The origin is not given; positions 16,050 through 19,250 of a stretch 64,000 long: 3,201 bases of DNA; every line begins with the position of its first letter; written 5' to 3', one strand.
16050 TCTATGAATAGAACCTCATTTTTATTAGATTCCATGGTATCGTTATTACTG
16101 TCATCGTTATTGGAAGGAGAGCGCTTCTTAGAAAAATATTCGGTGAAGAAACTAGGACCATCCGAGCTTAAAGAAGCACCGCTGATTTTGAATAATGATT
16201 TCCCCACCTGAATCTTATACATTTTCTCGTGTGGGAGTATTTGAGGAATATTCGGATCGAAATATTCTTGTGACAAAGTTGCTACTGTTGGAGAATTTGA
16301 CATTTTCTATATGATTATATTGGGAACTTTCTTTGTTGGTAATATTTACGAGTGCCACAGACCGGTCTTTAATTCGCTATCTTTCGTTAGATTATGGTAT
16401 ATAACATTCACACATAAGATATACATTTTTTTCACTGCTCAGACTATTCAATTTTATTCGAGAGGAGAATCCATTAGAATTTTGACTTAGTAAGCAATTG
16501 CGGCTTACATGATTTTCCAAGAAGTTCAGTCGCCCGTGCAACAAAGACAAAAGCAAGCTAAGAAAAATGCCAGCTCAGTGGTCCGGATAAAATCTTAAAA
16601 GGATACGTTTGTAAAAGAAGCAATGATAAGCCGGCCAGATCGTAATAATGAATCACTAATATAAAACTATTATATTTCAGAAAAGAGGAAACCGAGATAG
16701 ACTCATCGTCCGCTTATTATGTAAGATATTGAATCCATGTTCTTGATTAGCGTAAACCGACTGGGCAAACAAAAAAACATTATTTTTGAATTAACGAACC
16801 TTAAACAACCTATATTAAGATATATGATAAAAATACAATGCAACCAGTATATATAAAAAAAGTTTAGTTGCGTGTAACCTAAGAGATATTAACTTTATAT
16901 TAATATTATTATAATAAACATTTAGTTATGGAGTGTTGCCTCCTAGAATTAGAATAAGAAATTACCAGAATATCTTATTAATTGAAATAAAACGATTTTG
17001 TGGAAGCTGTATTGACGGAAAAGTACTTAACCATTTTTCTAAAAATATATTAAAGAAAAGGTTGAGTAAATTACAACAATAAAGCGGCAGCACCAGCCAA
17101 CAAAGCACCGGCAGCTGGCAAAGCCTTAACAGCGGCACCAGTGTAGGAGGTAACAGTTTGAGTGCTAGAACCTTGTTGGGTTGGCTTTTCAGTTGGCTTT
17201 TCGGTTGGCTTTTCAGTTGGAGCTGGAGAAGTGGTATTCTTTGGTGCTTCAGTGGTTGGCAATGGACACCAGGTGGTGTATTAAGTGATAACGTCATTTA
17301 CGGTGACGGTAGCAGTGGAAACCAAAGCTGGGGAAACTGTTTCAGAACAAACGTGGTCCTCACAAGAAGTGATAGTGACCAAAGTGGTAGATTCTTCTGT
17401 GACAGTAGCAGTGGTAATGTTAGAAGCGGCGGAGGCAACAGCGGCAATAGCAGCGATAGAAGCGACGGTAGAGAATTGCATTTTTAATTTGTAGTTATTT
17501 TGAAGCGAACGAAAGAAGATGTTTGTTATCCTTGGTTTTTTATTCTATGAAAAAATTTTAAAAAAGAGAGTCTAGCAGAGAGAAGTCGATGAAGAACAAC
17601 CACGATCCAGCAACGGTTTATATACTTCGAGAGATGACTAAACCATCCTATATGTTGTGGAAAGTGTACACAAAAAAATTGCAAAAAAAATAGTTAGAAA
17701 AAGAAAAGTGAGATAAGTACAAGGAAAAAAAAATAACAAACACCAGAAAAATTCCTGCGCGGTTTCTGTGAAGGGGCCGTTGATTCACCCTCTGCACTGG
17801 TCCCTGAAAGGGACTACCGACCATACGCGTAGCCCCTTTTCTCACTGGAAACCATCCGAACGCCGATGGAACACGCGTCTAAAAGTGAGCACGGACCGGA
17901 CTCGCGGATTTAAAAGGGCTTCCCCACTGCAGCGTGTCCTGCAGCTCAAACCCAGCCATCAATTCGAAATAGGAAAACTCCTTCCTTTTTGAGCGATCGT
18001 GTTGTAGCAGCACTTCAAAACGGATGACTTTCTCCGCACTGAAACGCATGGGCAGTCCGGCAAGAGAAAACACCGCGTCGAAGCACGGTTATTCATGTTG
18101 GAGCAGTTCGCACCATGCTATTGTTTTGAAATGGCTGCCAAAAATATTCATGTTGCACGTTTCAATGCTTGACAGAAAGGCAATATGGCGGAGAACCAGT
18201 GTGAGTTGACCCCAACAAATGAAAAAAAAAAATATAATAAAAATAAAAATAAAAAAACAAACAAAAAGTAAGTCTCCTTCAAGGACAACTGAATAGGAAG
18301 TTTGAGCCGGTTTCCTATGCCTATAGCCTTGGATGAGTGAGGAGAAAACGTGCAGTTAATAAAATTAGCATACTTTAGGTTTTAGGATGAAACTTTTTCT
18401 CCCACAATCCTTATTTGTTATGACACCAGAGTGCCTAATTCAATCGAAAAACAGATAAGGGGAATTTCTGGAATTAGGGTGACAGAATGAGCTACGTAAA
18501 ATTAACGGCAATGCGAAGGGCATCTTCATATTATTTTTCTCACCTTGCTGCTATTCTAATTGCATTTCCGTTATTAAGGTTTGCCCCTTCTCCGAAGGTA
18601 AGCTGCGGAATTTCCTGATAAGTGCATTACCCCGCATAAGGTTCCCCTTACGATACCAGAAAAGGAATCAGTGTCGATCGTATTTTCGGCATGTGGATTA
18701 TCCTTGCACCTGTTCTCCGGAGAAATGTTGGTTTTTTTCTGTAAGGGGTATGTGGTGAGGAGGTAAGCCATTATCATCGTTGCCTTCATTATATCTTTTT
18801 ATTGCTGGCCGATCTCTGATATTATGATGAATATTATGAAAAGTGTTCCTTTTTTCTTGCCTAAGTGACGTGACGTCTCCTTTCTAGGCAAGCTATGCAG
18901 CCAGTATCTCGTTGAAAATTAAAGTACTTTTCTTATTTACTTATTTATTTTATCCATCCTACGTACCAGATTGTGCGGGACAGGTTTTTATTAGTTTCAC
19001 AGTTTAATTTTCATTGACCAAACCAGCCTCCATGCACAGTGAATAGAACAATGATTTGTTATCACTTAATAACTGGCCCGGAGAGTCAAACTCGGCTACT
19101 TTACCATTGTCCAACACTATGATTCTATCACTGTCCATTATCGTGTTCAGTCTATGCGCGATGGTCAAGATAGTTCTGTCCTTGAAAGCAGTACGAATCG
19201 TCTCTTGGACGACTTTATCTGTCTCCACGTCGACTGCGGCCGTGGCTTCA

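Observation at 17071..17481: YDR134C: a CCW12-like GPI cell-wall gene disabled by a single in-frame TAA, still carrying highly biased codons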

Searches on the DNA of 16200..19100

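Call 33: search_rna_families(source=window, start=16200, end=19100, threshold=evalue, max_evalue=1)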
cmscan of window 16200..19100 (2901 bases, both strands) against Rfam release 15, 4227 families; matches with E-value up to 1: 1.
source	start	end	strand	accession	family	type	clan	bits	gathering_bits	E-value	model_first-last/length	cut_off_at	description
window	18234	18324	+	RF01675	CrcZ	Gene; sRNA;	-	15.6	95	0.26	1-398/398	no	Pseudomonas sRNA CrcZ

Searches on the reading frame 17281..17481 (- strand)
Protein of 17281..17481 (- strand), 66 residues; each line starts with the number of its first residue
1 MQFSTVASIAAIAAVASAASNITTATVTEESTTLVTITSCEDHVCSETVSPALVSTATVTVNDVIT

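Call 16: find_encoding_contigs(protein=window:17281-17481:-, flank=3000, max_places=10)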
Protein window:17281-17481:- (66 aa): 25 contigs read that carry it; 3 places shown.
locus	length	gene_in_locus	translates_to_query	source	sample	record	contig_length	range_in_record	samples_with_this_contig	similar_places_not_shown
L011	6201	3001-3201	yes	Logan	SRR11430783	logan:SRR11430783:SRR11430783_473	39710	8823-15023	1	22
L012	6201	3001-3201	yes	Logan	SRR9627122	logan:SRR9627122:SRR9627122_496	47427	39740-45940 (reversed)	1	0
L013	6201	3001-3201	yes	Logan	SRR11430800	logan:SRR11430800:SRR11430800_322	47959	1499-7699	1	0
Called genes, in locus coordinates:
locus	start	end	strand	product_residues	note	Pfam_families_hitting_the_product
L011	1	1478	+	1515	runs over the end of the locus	PF24357:TMD0_ABC, PF00664:ABC_membrane, PF00005:ABC_tran, PF02463:SMC_N (faint), PF00664:ABC_membrane, PF00005:ABC_tran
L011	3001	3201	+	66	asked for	PF13928:Flocculin_t3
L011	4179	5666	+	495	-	PF02214:BTB_2 (weak)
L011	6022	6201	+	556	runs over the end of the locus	-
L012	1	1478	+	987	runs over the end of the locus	?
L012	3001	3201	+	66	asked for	PF13928:Flocculin_t3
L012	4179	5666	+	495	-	PF02214:BTB_2 (weak)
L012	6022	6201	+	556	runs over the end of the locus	-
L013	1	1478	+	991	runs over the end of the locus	?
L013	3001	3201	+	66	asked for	PF13928:Flocculin_t3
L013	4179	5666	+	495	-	PF02214:BTB_2 (weak)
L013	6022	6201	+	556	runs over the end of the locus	-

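Call 54: list_cluster_members(proteins=[window:17284-17481:-, P0001, P0004])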
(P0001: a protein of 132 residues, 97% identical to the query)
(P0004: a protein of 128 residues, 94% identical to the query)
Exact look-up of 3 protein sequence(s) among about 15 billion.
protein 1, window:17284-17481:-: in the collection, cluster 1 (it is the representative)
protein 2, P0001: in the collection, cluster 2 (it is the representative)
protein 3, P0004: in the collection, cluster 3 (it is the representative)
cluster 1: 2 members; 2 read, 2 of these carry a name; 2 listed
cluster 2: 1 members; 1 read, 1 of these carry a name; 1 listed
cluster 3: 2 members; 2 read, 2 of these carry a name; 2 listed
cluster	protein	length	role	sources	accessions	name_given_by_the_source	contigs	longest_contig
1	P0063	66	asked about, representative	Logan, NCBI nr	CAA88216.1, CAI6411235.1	unknown [Saccharomyces cerevisiae]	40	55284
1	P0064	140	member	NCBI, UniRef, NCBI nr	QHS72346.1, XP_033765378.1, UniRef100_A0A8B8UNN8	uncharacterized protein SPAR_D03450 [Saccharomyces paradoxus] | Covalently bound cell wall protein 22 n=1 Tax=Saccharomyces paradoxus TaxID=27291 ...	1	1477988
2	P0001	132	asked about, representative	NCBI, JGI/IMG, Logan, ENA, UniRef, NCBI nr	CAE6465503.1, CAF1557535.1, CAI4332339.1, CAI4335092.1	AQG_2a_G0010230.mRNA.1.CDS.1 [Saccharomyces cerevisiae] | hypothetical protein | Ccw12p n=3 Tax=Saccharomyces TaxID=4930 RepID=H0GDG2_SACCK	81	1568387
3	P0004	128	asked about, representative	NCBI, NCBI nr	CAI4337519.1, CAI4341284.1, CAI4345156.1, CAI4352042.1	BAF_collapsed_G0010120.mRNA.1.CDS.1 [Saccharomyces cerevisiae] | BMC_2a_G0010210.mRNA.1.CDS.1 [Saccharomyces cerevisiae]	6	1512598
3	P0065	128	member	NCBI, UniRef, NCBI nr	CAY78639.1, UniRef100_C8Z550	EC1118_1D0_3906p [Saccharomyces cerevisiae EC1118] | EC1118_1D0_3906p n=1 Tax=Saccharomyces cerevisiae (strain Lalvin EC1118 / Prise de ...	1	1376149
